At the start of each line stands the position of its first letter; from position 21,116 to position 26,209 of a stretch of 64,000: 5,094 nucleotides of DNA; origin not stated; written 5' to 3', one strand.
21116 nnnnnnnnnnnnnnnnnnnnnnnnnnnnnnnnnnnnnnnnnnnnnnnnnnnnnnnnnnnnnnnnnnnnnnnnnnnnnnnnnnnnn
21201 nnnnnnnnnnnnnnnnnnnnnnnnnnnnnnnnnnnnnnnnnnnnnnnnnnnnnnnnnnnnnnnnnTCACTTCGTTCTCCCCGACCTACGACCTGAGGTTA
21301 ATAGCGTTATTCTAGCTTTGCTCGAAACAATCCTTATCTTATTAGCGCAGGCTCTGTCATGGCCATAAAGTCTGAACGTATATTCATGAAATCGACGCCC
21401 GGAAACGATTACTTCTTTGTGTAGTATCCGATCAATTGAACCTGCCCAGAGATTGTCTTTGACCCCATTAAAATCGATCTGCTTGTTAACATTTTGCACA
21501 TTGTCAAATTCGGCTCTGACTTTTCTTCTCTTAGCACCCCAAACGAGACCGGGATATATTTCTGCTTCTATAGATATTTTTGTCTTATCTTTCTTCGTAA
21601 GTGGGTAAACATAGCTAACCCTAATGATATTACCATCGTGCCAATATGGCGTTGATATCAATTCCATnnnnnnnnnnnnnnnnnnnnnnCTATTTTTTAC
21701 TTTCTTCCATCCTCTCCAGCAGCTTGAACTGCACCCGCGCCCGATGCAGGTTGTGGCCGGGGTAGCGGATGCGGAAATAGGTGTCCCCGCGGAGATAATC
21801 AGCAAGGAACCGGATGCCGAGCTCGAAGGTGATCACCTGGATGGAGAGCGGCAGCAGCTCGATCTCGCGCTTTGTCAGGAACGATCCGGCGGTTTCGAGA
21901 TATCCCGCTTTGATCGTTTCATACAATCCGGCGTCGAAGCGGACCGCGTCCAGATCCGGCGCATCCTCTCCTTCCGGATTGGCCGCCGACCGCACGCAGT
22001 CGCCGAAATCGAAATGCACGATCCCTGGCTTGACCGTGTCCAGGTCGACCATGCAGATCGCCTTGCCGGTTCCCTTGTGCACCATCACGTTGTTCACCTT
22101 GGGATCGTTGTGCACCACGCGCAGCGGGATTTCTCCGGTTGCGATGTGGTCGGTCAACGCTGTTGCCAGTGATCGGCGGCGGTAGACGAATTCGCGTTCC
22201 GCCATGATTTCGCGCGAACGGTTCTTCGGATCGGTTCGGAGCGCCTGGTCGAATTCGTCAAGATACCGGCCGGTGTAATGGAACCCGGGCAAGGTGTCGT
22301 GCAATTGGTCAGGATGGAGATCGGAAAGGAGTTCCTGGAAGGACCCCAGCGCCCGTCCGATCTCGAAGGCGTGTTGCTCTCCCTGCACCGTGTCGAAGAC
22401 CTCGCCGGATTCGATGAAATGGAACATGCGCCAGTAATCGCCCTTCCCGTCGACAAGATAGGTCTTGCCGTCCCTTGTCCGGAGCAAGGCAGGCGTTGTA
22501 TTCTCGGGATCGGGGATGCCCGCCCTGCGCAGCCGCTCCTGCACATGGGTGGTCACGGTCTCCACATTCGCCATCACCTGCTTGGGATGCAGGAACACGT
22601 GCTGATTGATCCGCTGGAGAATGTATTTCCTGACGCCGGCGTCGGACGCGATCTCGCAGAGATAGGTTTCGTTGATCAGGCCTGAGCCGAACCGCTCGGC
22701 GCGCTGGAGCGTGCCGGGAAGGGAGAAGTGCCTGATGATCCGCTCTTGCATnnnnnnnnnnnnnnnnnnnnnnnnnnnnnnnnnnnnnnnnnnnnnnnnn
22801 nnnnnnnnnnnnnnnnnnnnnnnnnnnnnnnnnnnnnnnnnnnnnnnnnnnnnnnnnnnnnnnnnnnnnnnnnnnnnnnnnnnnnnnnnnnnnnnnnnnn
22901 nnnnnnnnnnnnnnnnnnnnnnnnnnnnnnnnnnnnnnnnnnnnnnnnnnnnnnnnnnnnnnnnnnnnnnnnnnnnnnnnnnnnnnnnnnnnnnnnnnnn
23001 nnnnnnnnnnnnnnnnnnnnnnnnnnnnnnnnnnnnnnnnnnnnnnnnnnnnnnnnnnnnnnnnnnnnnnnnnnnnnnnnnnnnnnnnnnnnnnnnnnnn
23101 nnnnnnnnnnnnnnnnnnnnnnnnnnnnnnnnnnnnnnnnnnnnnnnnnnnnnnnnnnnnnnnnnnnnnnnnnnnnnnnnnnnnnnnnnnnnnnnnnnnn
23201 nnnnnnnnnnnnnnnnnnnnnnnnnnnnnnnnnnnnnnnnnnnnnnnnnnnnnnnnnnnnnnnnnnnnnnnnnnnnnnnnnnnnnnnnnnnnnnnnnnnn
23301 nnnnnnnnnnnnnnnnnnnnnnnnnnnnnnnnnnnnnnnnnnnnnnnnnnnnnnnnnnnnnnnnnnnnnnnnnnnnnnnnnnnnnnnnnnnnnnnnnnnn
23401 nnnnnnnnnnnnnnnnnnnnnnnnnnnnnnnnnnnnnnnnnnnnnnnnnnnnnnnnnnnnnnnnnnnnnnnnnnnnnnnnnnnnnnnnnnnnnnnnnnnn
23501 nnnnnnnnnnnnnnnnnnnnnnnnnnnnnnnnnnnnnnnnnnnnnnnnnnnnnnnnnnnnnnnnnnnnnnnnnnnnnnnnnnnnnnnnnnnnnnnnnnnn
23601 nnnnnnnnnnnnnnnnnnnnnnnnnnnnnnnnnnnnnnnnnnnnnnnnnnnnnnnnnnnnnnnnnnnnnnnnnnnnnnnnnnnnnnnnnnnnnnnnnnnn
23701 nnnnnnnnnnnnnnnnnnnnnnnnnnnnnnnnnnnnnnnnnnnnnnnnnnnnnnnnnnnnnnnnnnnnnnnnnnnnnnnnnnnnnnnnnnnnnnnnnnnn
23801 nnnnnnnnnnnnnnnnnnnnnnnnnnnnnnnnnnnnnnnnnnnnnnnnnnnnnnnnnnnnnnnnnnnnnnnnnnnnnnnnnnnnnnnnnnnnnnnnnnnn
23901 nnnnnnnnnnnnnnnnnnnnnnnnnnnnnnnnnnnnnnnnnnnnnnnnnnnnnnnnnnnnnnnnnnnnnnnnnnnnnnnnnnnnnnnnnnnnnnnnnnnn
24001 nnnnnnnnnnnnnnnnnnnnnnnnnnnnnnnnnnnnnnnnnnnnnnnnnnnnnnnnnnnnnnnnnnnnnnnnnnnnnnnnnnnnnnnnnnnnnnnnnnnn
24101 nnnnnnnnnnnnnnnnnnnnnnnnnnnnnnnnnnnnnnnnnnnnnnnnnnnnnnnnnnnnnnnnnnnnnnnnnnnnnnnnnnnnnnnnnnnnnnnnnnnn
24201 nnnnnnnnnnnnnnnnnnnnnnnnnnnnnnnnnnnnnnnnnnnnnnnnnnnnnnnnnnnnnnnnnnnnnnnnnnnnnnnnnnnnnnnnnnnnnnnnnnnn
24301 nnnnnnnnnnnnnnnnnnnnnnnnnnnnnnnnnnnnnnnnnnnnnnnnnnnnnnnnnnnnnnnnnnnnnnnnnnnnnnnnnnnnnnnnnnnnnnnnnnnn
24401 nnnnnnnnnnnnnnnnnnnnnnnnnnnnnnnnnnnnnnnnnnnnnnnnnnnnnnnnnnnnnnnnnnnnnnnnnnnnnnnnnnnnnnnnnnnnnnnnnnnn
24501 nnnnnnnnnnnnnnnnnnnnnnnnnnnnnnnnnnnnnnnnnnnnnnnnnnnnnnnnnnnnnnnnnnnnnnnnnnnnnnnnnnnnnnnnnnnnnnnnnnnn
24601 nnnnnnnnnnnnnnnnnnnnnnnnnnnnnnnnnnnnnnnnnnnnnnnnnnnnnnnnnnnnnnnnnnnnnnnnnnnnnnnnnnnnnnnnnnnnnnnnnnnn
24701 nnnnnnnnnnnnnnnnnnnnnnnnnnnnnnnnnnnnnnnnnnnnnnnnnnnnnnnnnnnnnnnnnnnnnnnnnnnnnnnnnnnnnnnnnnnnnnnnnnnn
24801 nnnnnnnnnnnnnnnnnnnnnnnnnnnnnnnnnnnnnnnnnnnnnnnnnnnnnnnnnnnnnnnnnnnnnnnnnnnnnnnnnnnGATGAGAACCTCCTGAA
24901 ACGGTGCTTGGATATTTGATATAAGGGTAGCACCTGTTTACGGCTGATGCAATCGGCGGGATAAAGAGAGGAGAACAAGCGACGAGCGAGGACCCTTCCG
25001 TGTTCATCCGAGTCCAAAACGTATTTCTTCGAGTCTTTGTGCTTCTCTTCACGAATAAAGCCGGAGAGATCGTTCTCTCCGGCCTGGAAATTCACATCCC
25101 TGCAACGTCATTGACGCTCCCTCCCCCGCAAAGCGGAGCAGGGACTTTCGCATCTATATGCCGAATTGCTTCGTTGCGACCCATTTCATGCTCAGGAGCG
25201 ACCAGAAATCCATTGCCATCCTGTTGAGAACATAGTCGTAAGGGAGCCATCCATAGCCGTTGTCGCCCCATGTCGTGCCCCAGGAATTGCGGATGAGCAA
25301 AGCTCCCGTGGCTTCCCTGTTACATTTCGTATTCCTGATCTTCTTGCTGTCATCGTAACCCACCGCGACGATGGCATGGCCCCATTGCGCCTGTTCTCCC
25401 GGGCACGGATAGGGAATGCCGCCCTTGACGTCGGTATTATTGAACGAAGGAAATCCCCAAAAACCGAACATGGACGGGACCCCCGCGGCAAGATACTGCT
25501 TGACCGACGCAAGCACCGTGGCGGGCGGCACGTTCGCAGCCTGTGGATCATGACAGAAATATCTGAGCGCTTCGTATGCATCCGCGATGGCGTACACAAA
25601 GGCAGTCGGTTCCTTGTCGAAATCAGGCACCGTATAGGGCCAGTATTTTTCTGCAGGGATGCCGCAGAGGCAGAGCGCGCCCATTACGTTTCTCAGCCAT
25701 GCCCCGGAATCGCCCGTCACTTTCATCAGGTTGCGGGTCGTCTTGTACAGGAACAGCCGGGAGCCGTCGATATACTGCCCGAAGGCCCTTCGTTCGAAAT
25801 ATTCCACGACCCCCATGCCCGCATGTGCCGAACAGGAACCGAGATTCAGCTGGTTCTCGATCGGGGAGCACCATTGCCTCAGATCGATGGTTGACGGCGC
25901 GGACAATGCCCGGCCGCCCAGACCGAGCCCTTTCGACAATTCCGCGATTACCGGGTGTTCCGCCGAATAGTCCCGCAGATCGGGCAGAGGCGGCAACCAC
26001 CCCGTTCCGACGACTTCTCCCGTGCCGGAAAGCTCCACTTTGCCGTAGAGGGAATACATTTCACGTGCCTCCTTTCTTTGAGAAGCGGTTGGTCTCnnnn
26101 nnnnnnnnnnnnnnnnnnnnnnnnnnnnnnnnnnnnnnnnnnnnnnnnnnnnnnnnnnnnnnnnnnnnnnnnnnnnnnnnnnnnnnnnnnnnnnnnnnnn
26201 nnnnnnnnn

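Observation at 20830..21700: Low-GC (~40-45%) two-gene insert inside a ~65% GC genome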

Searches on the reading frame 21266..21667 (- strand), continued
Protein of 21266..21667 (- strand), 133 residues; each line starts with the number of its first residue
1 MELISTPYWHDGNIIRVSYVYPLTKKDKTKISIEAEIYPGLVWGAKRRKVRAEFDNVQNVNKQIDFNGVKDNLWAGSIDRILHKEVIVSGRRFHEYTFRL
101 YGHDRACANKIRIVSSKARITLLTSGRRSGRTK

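Call 64: find_encoding_contigs(protein=P0041, flank=6000, max_places=3)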
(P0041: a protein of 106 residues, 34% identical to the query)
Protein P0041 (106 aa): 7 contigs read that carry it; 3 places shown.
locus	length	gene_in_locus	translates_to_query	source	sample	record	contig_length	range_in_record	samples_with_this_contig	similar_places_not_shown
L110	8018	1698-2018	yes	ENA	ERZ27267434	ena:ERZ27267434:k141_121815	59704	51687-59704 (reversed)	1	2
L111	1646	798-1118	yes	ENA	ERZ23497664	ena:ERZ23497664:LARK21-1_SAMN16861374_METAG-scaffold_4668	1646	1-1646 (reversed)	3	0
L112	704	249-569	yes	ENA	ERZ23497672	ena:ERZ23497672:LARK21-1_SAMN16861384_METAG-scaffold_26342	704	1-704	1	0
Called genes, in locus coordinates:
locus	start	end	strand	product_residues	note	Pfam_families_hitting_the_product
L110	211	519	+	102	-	-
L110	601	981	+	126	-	-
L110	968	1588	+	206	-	PF08238:Sel1 (faint)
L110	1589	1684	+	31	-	-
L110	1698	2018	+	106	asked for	-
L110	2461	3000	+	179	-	-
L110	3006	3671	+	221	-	PF05721:PhyH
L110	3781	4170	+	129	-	-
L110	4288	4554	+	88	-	-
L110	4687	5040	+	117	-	-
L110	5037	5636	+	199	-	PF01661:Macro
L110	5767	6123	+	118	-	-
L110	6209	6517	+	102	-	PF12823:DUF3817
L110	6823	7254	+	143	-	PF19371:DUF5946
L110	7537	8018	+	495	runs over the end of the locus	-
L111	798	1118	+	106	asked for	-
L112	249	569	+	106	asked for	-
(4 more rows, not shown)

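Call 93: search_solved_structures(query=A4, max_evalue=10, show_alignments=3)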
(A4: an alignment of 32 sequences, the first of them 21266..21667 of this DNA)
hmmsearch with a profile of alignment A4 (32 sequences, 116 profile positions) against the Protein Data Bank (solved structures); distinct sequences matched with E-value up to 10: 1.
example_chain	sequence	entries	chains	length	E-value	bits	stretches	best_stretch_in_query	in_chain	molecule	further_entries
2qsr_A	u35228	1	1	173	0.07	16.8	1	24-71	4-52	Transcription-repair coupling factor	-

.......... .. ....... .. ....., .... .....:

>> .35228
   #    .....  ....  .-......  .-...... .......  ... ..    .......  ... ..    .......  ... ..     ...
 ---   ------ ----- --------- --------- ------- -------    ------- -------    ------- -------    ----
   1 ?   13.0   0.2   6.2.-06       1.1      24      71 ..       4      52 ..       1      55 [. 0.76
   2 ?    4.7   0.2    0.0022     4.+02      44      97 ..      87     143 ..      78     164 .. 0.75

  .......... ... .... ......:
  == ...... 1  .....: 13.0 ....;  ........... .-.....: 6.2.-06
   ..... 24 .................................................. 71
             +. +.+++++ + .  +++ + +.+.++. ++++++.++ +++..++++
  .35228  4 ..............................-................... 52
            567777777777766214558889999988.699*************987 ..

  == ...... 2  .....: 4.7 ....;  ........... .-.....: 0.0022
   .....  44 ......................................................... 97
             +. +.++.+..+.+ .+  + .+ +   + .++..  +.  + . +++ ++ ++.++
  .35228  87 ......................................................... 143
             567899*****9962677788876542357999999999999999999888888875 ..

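Call 94: search_protein_families(library=pfam, alignment_id=A4, max_evalue=1)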
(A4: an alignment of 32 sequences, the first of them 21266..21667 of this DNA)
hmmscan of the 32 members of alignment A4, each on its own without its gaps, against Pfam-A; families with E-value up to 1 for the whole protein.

A. member 1, window:21266-21667:- (133 aa): 1 family
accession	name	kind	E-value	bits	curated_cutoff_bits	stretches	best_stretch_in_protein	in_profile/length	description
PF05358.17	DicB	-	0.14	12.3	27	1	86-127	19-60/62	DicB protein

B. families by the number of members that match (of 32 scanned): 11 families
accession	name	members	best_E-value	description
PF17829.7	GH115_C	3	0.032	Glycosyl hydrolase family 115 C-terminal domain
PF19504.4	DUF6038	2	0.0014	Family of unknown function (DUF6038)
PF10382.14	ZGRF1-like_N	2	0.043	DNA helicase ZGRF1-like, N-terminal domain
PF15518.12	L_protein_N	1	0.003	L protein N-terminus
PF03824.22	NicO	1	0.062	High-affinity nickel-transport protein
PF17428.7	DUF5412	1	0.086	Family of unknown function (DUF5412)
PF13895.12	Ig_2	1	0.1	Immunoglobulin domain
PF05358.17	DicB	1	0.14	DicB protein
PF20351.4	DUF6646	1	0.14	Family of unknown function (DUF6646)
PF11876.13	TsiV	1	0.17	Type VI immunity for VRR-NUC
PF02676.19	TYW3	1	0.18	Methyltransferase TYW3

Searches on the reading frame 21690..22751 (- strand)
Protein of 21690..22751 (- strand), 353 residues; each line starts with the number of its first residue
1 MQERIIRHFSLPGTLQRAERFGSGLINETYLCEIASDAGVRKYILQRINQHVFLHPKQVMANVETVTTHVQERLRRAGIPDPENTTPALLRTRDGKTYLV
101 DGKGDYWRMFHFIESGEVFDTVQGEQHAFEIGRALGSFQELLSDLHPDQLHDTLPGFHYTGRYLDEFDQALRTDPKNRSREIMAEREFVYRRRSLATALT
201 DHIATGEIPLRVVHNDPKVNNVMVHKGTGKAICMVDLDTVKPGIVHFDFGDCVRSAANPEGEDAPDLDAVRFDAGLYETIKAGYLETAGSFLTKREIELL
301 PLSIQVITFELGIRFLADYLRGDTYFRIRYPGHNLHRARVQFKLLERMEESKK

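Call 4: search_protein_families(library=pfam, proteins=[window:21690-22751:-], max_evalue=1)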
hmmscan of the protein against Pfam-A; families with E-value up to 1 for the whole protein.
window:21690-22751:- (353 aa): 1 family
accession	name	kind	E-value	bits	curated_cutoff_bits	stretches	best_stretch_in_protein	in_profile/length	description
PF01636.29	APH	-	1.6e-19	71.1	23.2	1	18-265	2-221/239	Phosphotransferase enzyme family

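Call 5: search_protein_families(library=ncbifam, proteins=[window:21690-22751:-], max_evalue=1)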
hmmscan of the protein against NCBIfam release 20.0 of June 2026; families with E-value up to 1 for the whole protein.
window:21690-22751:- (353 aa): 0 families

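Call 19: find_related_loci(query=window:21690-22751:-, collection=genome_contigs, flank=6000)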
Query window:21690-22751:- (353 aa) in genome_contigs; peptide patterns used: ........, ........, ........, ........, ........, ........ (x = any residue, [..] = any of these).
94 stretches matched a pattern; 58 encode a relative of the query (tblastn E <= 1e-3); 58 distinct loci.
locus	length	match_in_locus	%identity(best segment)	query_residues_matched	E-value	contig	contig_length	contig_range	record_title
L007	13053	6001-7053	66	1-351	2e-164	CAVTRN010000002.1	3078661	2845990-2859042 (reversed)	MAG: Nitrospirota bacterium isolate MFD09567.bin.1.28 genome assembly, contig: contig_51523, whole genome shotgun sequen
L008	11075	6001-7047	67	1-349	1e-161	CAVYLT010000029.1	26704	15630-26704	MAG: Nitrospirota bacterium isolate MFD01299.bin.2.211 genome assembly, contig: contig_139297, whole genome shotgun sequ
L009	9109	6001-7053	67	1-351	1e-160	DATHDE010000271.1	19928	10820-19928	MAG TPA_asm: Nitrospirota bacterium isolate SMAG_U12385 k141_510633, whole genome shotgun sequence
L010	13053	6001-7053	65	1-351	4e-160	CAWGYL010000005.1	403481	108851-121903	MAG: Nitrospirota bacterium isolate MFD01716.bin.1.191 genome assembly, contig: contig_15641, whole genome shotgun seque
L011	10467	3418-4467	65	1-350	2e-159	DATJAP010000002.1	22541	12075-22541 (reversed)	MAG TPA_asm: Nitrospirota bacterium isolate SMAG_U15330 k141_3231774, whole genome shotgun sequence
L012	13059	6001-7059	63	1-353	5e-159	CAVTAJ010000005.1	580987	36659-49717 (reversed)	MAG: Nitrospirota bacterium isolate MFD04651.bin.2.58 genome assembly, contig: contig_1353, whole genome shotgun sequenc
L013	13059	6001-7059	63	1-353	7e-158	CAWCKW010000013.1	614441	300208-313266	MAG: Nitrospirota bacterium isolate MFD01872.bin.2.231 genome assembly, contig: contig_39864, whole genome shotgun seque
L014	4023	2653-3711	66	1-353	2e-162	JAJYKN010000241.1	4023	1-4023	MAG: Nitrospirae bacterium isolate DBS2-1.bin42 NODE_47753_length_4023_cov_0.956879, whole genome shotgun sequence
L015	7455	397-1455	66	1-353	9e-158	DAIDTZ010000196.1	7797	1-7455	MAG TPA_asm: Nitrospirae bacterium isolate clean5362 k141_186528, whole genome shotgun sequence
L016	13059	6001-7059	66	1-353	1e-157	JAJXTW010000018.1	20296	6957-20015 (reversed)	MAG: Nitrospirae bacterium isolate BP4.bin67 NODE_2935_length_20296_cov_1.498884, whole genome shotgun sequence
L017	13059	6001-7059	66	1-353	4e-157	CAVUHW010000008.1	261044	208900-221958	MAG: Nitrospirota bacterium isolate MFD02199.bin.2.126 genome assembly, contig: contig_14161, whole genome shotgun seque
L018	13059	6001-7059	64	1-353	2e-154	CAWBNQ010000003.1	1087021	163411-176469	MAG: Nitrospirota bacterium isolate MFD01299.bin.1.15 genome assembly, contig: contig_22949, whole genome shotgun sequen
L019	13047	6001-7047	66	1-351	3e-154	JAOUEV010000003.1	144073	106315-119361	MAG: Nitrospirota bacterium isolate 4_1_July_SF_Bin20 4_1_July_SF_Bin20_scaffold_24_c1, whole genome shotgun sequence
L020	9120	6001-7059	64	1-353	2e-154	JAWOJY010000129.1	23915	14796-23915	MAG: Nitrospirota bacterium isolate bin_109_1 c_000053194686, whole genome shotgun sequence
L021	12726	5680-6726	63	5-353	9e-154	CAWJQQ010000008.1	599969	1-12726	MAG: Nitrospirota bacterium isolate MFD03044.bin.1.139 genome assembly, contig: contig_42059, whole genome shotgun seque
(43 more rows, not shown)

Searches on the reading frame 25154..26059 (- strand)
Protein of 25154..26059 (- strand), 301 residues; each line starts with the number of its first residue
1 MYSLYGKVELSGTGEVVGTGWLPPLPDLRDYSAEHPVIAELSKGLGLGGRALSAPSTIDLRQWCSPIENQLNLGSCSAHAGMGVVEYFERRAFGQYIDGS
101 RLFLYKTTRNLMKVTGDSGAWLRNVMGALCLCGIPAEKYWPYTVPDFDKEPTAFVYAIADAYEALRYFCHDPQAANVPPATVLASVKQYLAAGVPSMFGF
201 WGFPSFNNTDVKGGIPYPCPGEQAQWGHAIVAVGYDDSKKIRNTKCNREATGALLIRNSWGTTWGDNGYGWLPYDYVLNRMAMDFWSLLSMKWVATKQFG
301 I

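Call 54: search_protein_families(library=pfam, proteins=[window:25154-26059:-], max_evalue=0.001)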
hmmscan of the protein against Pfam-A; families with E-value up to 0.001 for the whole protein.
window:25154-26059:- (301 aa): 1 family
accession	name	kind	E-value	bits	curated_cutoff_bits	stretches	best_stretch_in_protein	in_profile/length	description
PF00112.29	Peptidase_C1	-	3.5e-12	47.3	20.7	1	55-272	2-202/220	Papain family cysteine protease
